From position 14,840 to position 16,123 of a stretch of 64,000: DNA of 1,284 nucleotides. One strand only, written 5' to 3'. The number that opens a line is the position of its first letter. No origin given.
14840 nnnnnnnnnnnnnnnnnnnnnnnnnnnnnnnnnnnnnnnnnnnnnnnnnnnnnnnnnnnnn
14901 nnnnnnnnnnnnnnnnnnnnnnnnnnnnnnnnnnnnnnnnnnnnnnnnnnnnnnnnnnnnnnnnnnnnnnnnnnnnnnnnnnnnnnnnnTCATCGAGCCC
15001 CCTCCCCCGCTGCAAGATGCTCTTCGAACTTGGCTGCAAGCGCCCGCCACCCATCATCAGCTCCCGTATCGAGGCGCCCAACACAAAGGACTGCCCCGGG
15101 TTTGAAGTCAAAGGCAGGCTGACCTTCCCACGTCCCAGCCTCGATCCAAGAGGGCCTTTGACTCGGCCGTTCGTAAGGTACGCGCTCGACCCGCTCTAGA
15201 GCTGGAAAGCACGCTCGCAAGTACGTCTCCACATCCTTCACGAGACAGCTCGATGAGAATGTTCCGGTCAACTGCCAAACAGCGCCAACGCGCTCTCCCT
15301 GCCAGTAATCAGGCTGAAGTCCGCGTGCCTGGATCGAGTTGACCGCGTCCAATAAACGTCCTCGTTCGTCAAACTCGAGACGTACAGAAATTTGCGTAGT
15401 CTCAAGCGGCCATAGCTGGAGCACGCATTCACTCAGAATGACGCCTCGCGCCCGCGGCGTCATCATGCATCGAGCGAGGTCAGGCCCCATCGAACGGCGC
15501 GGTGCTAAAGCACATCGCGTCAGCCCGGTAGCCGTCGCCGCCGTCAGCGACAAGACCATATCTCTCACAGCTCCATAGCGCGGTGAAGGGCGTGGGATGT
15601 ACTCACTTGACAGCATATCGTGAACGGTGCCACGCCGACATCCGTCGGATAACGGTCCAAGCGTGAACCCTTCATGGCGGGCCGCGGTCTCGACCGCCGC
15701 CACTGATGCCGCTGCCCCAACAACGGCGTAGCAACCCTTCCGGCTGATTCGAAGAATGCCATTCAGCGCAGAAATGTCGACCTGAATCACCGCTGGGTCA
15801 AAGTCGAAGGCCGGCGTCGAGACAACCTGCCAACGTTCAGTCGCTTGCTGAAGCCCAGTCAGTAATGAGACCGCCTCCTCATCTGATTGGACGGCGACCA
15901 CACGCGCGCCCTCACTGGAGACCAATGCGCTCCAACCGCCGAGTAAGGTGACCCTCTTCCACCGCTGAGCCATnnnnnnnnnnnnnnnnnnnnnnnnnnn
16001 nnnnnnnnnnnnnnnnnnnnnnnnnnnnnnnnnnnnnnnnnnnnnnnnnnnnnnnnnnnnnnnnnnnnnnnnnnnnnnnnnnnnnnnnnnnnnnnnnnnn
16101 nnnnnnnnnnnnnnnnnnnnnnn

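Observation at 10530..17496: Tightly coupled operon joining a GlcDEF-like oxidoreductase to a lipid kinase and Lnt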

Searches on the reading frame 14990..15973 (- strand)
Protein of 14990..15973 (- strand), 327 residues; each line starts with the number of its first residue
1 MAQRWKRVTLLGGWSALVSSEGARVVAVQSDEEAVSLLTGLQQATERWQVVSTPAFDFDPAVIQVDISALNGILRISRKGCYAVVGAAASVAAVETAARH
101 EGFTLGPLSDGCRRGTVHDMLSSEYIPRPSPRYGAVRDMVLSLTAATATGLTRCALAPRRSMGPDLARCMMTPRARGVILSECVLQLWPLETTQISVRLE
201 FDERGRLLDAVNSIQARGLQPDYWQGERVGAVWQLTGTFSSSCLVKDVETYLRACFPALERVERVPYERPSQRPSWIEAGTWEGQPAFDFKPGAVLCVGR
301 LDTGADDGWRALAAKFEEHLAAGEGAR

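Call 5: search_protein_families(library=pfam, proteins=[window:14990-15973:-], max_evalue=0.01)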
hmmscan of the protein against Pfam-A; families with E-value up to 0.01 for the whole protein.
window:14990-15973:- (327 aa): 1 family
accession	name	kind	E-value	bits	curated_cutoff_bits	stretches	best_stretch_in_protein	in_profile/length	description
PF01565.28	FAD_binding_4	-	9.2e-11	42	26.4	1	62-151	45-134/139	FAD binding domain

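Call 6: search_protein_families(library=ncbifam, proteins=[window:14990-15973:-], max_evalue=0.01)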
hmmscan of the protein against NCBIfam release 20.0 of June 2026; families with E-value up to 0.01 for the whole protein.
window:14990-15973:- (327 aa): 0 families

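Call 8: search_solved_structures(query=window:14990-15973:-, max_evalue=1, show_alignments=1)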
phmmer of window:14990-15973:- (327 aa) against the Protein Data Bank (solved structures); distinct sequences matched with E-value up to 1: 6.
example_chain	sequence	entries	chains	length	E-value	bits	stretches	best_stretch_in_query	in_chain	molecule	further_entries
4bby_A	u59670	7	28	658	1.3e-06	30.9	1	58-191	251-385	ALKYLDIHYDROXYACETONEPHOSPHATE SYNTHASE, PEROXISOMAL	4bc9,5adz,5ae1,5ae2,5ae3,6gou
4bca_A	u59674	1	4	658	1.3e-06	30.9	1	58-191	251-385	ALKYLDIHYDROXYACETONEPHOSPHATE SYNTHASE, PEROXISOMAL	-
4bc7_A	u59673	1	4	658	1.3e-06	30.9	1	58-191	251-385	ALKYLDIHYDROXYACETONEPHOSPHATE SYNTHASE, PEROXISOMAL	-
2uuu_A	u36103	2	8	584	0.0079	18.4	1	62-187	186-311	ALKYLDIHYDROXYACETONEPHOSPHATE SYNTHASE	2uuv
1u3o_A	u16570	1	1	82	0.57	12.3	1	267-299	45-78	Huntingtin-associated protein-interacting protein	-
7zy7_A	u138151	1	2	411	0.81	11.8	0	56-101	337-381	Phosphoglycerate kinase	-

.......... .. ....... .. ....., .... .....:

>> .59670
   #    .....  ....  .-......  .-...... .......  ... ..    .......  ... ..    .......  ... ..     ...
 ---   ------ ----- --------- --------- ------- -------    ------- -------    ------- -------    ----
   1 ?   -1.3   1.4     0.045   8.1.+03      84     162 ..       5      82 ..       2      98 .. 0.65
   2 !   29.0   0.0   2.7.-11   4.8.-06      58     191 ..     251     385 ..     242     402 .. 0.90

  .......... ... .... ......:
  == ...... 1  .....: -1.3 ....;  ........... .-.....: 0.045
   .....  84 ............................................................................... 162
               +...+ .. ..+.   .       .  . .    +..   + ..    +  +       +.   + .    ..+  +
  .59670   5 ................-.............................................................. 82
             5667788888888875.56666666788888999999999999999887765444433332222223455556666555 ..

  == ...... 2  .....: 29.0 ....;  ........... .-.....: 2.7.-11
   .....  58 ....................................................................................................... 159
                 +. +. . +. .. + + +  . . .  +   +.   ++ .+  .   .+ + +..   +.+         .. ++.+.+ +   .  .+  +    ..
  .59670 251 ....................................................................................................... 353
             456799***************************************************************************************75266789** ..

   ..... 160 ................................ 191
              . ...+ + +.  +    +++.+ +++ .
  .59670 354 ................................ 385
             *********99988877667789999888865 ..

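Call 87: predict_structure(alignment_id=A3)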
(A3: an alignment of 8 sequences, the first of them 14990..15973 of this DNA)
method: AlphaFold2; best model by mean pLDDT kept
length: 327 residues; sequences in the alignment: 8
mean_pLDDT: 58.9   pTM: 0.46
mean pLDDT of the five models: 58.9, 57.8, 57.4, 57.3, 55.6
residues with pLDDT >= 90: 20; 70-90: 76; 50-70: 111; < 50: 120
segments of 3 or more residues with pLDDT < 50: 1-7, 9-15, 17-25, 41-62, 159-166, 224-229, 240-246, 269-309, 325-327
pLDDT, mean of each block of 10 residues (from residue 1): 45 44 48 54 35 30 64 91 92 89 80 83 58 73 79 63 49 61 88 63 68 59 49 52 52 68 60 33 32 30 42 58 50
secondary structure, 60 per line:
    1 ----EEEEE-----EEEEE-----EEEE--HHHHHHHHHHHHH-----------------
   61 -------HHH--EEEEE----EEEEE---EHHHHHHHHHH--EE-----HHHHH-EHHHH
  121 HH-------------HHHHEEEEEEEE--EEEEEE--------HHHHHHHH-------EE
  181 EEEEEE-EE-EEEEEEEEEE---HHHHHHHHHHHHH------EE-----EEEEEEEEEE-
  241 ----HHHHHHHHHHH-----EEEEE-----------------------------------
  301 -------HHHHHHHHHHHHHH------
elements in order: E5-9 E15-19 E25-28 H31-43 E73-77 E82-86 H91-100 H110-114 H117-122 H136-139 E140-147 E150-155 H164-171 E179-186 E191-200 H204-216 E230-239 H245-255 E261-265 H308-321

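Call 89: fold_search(model_id=the predicted structure, library=pdb)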
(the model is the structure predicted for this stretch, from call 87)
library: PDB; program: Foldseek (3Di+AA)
matches with E <= 10: 762; with E <= 0.001: 221
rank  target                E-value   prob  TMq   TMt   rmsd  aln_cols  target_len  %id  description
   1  9qit_D                5.0e-09  1.00  0.35  0.26  12.4       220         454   18  Crystal structure of a D-lactate dehydrogenase in complex with D-lactate from Porcellio dilatatus (released 2025-12-03)
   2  9qit_G                8.0e-09  1.00  0.35  0.27  11.5       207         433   20  Crystal structure of a D-lactate dehydrogenase in complex with D-lactate from Porcellio dilatatus (released 2025-12-03)
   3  9qit_B                5.1e-08  1.00  0.34  0.26  11.6       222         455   18  Crystal structure of a D-lactate dehydrogenase in complex with D-lactate from Porcellio dilatatus (released 2025-12-03)
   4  4bby_D                5.7e-08  1.00  0.35  0.22  11.8       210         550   17  MAMMALIAN ALKYLDIHYDROXYACETONEPHOSPHATE SYNTHASE: WILD-TYPE (released 2012-11-07)
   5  9qit_A                7.3e-08  1.00  0.35  0.26  11.8       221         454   18  Crystal structure of a D-lactate dehydrogenase in complex with D-lactate from Porcellio dilatatus (released 2025-12-03)
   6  5ae2_B                7.7e-08  1.00  0.35  0.22  11.7       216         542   17  Ether Lipid-Generating Enzyme AGPS in complex with inhibitor 1e (released 2015-09-09)
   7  5ae2_A                9.8e-08  1.00  0.35  0.22  12.2       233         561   18  Ether Lipid-Generating Enzyme AGPS in complex with inhibitor 1e (released 2015-09-09)
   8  5adz_A                1.3e-07  1.00  0.34  0.21  10.7       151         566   20  Ether Lipid-Generating Enzyme AGPS in complex with inhibitor 1a (released 2015-09-23)
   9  9qgz_A                1.3e-07  1.00  0.34  0.25  12.0       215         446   20  Crystal structure of a D-lactate dehydrogenase from Porcellio dilatatus (released 2025-12-03)
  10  9qgz_B                1.4e-07  1.00  0.34  0.26  12.0       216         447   18  Crystal structure of a D-lactate dehydrogenase from Porcellio dilatatus (released 2025-12-03)
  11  4bca_B                1.5e-07  1.00  0.36  0.22  11.7       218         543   16  MAMMALIAN ALKYLDIHYDROXYACETONEPHOSPHATE SYNTHASE: Tyr578Phe mutant (released 2012-11-07)
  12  5ae3_B                1.6e-07  1.00  0.35  0.22  11.7       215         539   17  Ether Lipid-Generating Enzyme AGPS in complex with antimycin A (released 2015-09-09)
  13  4bby_C                1.7e-07  1.00  0.34  0.21  11.7       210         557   20  MAMMALIAN ALKYLDIHYDROXYACETONEPHOSPHATE SYNTHASE: WILD-TYPE (released 2012-11-07)
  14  8jds                  1.7e-07  1.00  0.34  0.25  12.2       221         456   17  Crystal structure of mLDHD in complex with Pyruvate (released 2023-10-18)
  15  5ae3_A                1.8e-07  1.00  0.36  0.23  11.7       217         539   17  Ether Lipid-Generating Enzyme AGPS in complex with antimycin A (released 2015-09-09)
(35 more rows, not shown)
